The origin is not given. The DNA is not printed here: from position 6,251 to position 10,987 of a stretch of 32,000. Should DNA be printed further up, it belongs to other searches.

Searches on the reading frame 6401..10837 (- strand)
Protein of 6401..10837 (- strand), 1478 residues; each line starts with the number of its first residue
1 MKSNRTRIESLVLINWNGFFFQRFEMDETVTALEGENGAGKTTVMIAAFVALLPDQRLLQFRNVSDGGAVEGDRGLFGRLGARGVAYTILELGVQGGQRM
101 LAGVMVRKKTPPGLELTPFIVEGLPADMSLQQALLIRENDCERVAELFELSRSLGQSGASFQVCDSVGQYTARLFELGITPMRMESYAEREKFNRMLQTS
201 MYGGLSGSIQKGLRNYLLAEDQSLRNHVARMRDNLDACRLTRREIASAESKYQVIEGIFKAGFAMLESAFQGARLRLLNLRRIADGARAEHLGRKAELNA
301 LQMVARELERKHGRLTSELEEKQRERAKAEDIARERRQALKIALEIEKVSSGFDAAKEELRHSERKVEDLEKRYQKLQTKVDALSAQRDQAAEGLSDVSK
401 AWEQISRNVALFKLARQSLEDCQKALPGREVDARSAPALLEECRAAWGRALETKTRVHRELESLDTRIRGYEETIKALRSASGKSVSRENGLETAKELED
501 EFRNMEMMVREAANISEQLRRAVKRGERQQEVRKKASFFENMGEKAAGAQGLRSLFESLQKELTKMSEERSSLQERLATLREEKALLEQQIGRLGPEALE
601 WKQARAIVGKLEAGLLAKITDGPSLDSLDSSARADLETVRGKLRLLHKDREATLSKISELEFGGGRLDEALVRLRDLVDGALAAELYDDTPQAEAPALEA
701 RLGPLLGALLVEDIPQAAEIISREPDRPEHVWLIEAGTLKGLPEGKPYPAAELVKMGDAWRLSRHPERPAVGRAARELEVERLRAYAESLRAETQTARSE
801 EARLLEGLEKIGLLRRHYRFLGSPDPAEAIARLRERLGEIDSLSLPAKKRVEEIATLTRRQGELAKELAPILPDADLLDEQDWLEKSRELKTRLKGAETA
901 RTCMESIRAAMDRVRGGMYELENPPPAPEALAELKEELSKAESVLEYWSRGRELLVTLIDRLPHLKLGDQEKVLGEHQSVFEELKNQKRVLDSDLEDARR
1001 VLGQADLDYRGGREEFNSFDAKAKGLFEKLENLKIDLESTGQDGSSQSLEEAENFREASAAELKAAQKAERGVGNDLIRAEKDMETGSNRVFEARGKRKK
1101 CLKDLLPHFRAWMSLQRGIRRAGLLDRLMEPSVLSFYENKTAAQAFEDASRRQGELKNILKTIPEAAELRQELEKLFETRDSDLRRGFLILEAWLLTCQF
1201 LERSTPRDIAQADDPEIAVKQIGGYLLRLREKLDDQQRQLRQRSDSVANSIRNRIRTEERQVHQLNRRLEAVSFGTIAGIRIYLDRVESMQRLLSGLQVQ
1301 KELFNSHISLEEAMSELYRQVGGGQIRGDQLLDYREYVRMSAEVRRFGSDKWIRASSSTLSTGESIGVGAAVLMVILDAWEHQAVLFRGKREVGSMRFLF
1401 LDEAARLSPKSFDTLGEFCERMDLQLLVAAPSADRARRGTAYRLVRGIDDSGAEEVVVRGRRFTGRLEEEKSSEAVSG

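Call 45: search_protein_families(library=pfam, proteins=[window:6401-10837:-], max_evalue=0.001)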
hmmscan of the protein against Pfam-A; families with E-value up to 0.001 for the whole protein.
window:6401-10837:- (1478 aa): 4 families
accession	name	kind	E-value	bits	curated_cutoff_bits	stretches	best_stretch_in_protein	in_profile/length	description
PF04310.18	MukB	-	2.5e-65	220.8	23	1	4-221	2-224/226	MukB N-terminal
PF16330.10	MukB_hinge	-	3.3e-25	89.2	27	1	647-798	7-162/167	MukB hinge domain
PF13555.12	AAA_29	-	1.7e-07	31.3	27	1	9-57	2-51/61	P-loop containing region of AAA domain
PF13558.12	SbcC_Walker_B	-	4.1e-07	30.6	27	1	1330-1420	2-89/90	SbcC/RAD50-like, Walker B motif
